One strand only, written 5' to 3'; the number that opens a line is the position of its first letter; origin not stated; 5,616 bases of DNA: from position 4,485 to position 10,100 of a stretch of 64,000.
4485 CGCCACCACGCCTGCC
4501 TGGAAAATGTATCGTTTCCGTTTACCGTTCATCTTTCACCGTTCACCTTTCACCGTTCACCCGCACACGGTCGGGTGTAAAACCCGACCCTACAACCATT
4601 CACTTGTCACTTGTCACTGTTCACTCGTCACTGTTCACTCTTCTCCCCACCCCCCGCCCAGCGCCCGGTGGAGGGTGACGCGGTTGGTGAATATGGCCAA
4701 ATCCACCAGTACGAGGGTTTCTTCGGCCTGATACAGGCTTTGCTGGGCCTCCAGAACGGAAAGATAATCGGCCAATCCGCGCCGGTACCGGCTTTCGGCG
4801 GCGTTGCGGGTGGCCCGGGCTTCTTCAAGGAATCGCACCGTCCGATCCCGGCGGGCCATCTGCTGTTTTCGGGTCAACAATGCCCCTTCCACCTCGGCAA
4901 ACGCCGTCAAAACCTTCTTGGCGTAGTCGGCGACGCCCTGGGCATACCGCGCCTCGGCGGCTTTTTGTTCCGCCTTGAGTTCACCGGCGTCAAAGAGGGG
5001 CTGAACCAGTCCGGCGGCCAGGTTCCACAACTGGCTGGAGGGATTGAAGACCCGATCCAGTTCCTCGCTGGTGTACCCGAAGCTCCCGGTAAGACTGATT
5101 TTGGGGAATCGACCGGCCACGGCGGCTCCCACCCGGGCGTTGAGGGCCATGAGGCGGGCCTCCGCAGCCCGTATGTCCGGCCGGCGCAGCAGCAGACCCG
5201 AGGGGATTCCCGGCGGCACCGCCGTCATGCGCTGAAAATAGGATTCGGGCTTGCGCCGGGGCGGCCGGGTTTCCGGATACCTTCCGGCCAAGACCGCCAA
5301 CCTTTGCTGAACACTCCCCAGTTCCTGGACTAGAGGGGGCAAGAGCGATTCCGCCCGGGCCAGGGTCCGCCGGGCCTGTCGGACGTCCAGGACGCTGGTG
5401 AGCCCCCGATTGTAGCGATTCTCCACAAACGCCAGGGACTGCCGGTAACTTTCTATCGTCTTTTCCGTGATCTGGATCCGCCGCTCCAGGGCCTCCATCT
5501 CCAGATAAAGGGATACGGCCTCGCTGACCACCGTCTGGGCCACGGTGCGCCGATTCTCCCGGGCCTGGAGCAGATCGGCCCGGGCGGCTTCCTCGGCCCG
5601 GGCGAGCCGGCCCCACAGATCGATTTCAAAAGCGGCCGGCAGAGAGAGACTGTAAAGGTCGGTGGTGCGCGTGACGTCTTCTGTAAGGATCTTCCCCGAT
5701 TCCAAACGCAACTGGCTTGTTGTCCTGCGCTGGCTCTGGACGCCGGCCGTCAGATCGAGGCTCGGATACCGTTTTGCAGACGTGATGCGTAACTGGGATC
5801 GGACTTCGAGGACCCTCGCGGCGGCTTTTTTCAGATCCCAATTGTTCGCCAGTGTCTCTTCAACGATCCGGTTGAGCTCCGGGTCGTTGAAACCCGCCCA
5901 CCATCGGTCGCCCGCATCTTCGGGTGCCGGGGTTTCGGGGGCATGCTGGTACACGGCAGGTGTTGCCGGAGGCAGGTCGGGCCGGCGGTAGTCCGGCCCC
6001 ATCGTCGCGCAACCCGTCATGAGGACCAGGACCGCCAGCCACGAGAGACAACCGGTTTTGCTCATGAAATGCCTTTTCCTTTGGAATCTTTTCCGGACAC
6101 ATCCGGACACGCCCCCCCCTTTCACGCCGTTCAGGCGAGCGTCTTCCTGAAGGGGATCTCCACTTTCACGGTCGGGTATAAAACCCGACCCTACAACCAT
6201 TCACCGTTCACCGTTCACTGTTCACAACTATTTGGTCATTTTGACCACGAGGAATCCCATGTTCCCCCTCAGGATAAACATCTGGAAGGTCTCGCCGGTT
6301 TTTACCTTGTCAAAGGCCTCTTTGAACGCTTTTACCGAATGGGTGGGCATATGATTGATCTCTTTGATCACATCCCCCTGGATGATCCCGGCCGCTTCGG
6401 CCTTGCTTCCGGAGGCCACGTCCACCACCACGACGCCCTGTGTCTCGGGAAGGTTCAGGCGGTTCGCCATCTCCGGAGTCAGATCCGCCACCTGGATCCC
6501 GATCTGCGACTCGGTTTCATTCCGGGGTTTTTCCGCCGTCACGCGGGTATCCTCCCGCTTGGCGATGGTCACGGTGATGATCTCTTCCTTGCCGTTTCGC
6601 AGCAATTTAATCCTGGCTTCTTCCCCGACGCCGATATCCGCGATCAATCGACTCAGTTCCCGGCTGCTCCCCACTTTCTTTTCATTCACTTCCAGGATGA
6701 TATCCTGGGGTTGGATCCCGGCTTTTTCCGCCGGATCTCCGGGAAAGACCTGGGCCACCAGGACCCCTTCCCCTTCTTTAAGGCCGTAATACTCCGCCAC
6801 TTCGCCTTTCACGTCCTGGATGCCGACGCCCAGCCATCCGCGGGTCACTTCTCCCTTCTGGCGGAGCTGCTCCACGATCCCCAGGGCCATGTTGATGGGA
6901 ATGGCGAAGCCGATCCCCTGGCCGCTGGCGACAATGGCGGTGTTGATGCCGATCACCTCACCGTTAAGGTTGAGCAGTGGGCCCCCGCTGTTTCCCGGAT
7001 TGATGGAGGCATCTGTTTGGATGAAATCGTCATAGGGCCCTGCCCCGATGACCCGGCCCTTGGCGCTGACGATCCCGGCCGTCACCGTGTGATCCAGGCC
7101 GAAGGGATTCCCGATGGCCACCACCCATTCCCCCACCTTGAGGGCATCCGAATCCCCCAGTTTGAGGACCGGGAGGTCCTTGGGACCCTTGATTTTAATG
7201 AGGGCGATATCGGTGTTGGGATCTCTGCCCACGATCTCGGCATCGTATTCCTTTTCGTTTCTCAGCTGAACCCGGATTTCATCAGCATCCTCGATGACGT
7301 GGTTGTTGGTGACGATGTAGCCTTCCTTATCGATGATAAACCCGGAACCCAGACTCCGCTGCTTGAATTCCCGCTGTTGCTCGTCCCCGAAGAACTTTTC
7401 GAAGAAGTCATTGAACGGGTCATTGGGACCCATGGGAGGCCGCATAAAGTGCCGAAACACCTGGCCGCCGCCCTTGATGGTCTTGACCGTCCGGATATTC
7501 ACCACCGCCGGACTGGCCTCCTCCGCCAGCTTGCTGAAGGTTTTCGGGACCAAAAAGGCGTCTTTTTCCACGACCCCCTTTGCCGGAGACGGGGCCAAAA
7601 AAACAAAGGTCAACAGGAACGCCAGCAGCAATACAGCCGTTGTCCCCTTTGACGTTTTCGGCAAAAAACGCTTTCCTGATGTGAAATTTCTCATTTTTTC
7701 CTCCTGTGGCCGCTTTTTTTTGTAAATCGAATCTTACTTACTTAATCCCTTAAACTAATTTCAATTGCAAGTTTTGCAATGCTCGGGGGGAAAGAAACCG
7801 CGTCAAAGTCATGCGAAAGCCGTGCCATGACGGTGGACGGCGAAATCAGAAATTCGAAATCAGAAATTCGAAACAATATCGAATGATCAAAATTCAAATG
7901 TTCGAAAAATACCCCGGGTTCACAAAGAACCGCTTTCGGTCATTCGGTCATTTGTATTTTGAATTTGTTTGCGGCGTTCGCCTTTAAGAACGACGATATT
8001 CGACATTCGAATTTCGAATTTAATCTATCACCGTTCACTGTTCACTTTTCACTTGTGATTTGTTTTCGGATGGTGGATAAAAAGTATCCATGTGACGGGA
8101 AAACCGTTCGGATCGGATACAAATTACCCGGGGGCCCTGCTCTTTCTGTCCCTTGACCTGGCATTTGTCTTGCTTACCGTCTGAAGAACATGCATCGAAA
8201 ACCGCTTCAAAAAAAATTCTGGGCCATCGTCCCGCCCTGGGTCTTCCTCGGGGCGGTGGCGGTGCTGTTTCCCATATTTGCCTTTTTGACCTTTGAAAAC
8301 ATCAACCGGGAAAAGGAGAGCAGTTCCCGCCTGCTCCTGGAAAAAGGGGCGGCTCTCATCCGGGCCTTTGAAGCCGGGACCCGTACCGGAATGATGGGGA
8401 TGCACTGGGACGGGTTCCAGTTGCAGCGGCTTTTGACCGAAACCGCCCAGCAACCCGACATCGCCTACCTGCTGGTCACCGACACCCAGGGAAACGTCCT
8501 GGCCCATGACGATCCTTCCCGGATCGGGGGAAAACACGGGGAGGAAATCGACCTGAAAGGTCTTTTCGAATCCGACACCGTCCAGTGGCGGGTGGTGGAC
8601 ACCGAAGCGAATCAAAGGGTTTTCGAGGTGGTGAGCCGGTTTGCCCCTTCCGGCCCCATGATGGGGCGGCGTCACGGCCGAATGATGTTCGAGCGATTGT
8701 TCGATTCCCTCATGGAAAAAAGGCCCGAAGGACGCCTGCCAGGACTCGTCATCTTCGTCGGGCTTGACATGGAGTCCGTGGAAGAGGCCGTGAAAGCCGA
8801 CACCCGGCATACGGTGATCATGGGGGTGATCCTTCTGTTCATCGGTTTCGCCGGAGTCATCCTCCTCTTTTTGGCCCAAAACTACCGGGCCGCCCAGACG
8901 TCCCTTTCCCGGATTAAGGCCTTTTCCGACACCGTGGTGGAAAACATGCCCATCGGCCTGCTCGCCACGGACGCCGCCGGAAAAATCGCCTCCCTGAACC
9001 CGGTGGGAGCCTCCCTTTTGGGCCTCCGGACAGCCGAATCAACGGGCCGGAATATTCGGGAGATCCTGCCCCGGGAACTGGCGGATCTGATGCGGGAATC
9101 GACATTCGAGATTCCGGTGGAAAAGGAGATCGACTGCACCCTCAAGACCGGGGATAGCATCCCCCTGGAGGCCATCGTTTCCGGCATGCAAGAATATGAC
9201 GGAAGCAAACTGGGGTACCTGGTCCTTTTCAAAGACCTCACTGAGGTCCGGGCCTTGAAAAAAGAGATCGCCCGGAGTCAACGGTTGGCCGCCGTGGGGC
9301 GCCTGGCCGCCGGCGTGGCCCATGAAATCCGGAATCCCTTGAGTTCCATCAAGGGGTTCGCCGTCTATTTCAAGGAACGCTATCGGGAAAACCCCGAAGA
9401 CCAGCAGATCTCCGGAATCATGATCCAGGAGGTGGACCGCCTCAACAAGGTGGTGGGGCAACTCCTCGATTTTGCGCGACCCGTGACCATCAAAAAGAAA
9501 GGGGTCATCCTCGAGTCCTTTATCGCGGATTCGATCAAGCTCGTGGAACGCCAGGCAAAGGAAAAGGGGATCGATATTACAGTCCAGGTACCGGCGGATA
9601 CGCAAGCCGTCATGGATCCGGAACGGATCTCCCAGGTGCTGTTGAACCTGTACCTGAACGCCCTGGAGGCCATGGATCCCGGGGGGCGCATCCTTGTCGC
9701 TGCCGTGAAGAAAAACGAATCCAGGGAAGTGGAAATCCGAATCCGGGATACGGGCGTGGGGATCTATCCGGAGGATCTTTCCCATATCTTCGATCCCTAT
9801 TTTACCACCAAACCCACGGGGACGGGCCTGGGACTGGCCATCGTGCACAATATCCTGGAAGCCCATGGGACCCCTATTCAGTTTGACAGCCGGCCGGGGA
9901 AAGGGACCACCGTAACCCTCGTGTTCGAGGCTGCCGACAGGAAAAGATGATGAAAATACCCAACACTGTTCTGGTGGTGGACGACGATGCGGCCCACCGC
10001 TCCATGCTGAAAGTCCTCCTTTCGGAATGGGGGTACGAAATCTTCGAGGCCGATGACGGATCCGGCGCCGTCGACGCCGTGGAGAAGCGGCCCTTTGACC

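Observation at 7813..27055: Six exact-spacing sigma-54 promoters link DegP/RND efflux, a ZraSR-like pair, the copper island, an RseC-like operon and a multicopper oxidase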

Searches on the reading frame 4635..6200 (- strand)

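Call 9: search_protein_families(library=pfam, proteins=[window:4635-6200:-])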
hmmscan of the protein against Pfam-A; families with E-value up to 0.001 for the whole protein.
window:4635-6200:- (521 aa): 1 family
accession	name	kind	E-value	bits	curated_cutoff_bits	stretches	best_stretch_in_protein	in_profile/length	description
PF02321.23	OEP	-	1.7e-43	149.1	22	2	339-515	11-187/187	Outer membrane efflux protein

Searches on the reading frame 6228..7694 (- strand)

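Call 9: search_protein_families(library=pfam, proteins=[window:6228-7694:-])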
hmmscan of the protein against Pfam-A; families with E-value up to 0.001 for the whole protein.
window:6228-7694:- (488 aa): 6 families
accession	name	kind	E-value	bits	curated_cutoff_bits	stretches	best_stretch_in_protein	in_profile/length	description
PF13365.12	Trypsin_2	-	3.2e-40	138.6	27.6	1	116-250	1-144/144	Trypsin-like peptidase domain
PF13180.12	PDZ_2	-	4.1e-27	94.7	27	2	287-376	2-79/80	PDZ domain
PF00089.32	Trypsin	-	4.8e-23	82.6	20.6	1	114-270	25-216/220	Trypsin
PF17820.7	PDZ_6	-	2.4e-17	62.8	27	2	313-366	2-54/54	PDZ domain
PF00595.29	PDZ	-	2.9e-15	56.8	23.2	2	282-347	7-63/81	PDZ domain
PF12812.13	PDZ_1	-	4.1e-07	30.4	28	1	399-465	12-76/78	PDZ-like domain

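Call 60: search_protein_families(library=ncbifam, proteins=[window:6228-7694:-], max_evalue=0.00001)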
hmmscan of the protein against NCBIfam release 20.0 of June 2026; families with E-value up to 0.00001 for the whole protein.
window:6228-7694:- (488 aa): 20 families
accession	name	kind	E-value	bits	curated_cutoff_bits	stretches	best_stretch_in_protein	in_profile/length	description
TIGR02037.1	degP_htrA_DO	subfamily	1.4e-151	505.3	416.2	1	52-482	2-431/434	Do family serine endopeptidase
NF041521.1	HhoA_HhoB_HtrA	equivalog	3.6e-107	358.5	450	2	56-378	6-332/335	HhoA/HhoB/HtrA family serine endopeptidase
NF007526.1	PRK10139.1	equivalog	6.2e-97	325.1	756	2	92-388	70-370/456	serine endoprotease DegQ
NF008189.1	PRK10942.1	equivalog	2.8e-93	312.9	720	2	104-389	103-393/477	serine endoprotease DegP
TIGR02038.1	protease_degS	equivalog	1.8e-88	297.1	422.95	2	100-379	64-348/351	outer membrane-stress sensor serine endopeptidase DegS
NF047968.1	SerProtHtrA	equivalog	1.3e-86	291.2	470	2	109-376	82-356/357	serine protease HtrA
NF008147.1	PRK10898.1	equivalog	7.6e-83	278.6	408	2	101-379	65-349/352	outer membrane-stress sensor serine endopeptidase DegS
NF040960.1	MamE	equivalog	4.2e-69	233.8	800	3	112-271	120-287/659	magnetosome formation protease MamE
NF050055.1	SerProtHtrAMycob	equivalog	2.4e-67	227.9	800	1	111-377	224-498/502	serine protease HtrA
NF053637.1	SerProtHtrAspr2045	equivalog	1.2e-58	199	650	1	104-380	90-389/394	serine protease HtrA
NF033740.0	MarP_fam_protase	equivalog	8e-26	91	250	1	111-277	208-377/390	MarP family serine protease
NF040961.1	MamO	equivalog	6.8e-24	84.1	800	1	111-269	95-259/648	magnetosome protein MamO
NF041199.1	trx7_PDZ_seleno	equivalog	5.2e-14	52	300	1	309-478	203-381/390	Trx7/PDZ domain-containing (seleno)protein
NF040965.1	MamP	equivalog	2.1e-13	50.5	300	1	398-478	114-193/290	magnetosome magnetite formation protein MamP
TIGR00225.1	prc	subfamily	4.7e-11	42.3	218.6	1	299-404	62-160/335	C-terminal processing peptidase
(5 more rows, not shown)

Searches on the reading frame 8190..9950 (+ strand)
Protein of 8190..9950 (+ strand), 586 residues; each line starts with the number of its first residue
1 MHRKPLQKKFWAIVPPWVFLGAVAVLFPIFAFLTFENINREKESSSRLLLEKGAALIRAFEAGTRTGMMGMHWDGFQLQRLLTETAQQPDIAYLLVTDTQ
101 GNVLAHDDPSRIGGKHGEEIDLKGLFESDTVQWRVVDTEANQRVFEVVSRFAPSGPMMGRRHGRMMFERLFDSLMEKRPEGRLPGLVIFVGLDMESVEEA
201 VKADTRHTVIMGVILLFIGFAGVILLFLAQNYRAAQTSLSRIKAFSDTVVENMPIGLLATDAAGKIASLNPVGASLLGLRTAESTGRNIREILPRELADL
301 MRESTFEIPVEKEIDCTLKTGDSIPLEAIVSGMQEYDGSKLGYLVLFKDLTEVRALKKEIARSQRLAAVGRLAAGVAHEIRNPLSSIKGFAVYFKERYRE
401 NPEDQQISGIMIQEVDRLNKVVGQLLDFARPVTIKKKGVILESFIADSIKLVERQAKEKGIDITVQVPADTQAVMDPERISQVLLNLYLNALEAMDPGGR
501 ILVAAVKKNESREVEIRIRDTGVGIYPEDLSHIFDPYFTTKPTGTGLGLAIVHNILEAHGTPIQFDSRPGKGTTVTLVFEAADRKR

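Call 9: search_protein_families(library=pfam, proteins=[window:8190-9950:+])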
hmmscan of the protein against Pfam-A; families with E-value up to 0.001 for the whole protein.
window:8190-9950:+ (586 aa): 7 families
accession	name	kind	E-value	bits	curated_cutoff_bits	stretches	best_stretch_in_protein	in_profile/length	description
PF02518.31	HATPase_c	-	6.5e-26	91.4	26.4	1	476-580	2-108/111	Histidine kinase-, DNA gyrase B-, and HSP90-like ATPase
PF00512.31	HisKA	-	2.2e-14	53.7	26.9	1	370-430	3-62/66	His Kinase A (phospho-acceptor) domain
PF00989.32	PAS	-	4e-09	36.9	22.6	1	247-349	4-112/113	PAS fold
PF13426.13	PAS_9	-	1.8e-07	31.8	27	1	258-352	5-103/103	PAS domain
PF08448.16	PAS_4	-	4e-05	24.3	23.1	1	250-354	1-109/110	PAS fold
PF17203.10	sCache_3_2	-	0.00027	21.5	28.4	0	77-136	39-97/140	Single cache domain 3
PF13188.13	PAS_8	-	0.00029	21.1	21.8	1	248-297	5-51/65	PAS domain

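Call 60: search_protein_families(library=ncbifam, proteins=[window:8190-9950:+], max_evalue=0.00001)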
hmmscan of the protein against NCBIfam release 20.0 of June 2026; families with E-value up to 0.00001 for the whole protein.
window:8190-9950:+ (586 aa): 81 families (the best 25 are shown)
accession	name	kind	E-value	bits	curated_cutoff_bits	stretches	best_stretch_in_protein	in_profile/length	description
NF007688.0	PRK10364.1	equivalog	3.3e-129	431.6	479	2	353-581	224-451/460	two-component system sensor histidine kinase ZraS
NF008468.0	PRK11360.1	equivalog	7e-95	318.6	646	1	237-583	261-610/616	two-component system sensor histidine kinase AtoS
NF046044.1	PnpS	equivalog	1.9e-51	175.3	400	1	228-579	39-389/390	two-component system histidine kinase PnpS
NF010411.0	PRK13837.1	equivalog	2.5e-47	161.4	647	1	344-578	425-672/828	two-component system VirA-like sensor kinase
NF053867.1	SprKinKinDBac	equivalog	2.9e-44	151.3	775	1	358-580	275-496/500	sporulation kinase KinD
NF033092.0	HK_WalK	equivalog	1.3e-42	146.2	725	1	233-578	247-591/594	cell wall metabolism sensor histidine kinase WalK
NF052574.1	HisKinEspCMyxo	equivalog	1.7e-42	145.6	1200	1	202-584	246-640/785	serine histidine kinase EspC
TIGR02966.1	phoR_proteo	equivalog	1.4e-40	139.3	334.2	1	247-579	9-333/333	phosphate regulon sensor histidine kinase PhoR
NF052573.1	HisKinEspAMyxo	equivalog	4.9e-40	137.3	1400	1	249-584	259-614/755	serine histidine kinase EspA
NF046020.1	HisKinCckABruc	equivalog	1.5e-38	132.3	1000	1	340-576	451-702/868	cell cycle histidine kinase CckA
NF038348.1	T2SS_HK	subfamily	1.8e-31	109.2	450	1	414-578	407-570/574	histidine kinase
NF041777.1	sens_FixL_Rhizob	equivalog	3.9e-31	108.2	850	1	248-583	127-483/485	sensor protein FixL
NF045911.1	TCSHisKinNblS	equivalog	8.3e-31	107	1000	1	239-575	261-614/621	two-component system sensor histidine kinase NblS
TIGR02916.1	PEP_his_kin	equivalog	1.5e-29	103.1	300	1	356-578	462-677/679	XrtA/PEP-CTERM system histidine kinase PrsK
NF010076.0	PRK13557.1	subfamily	2.5e-29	102.1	631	1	331-584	125-397/540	histidine kinase famiy protein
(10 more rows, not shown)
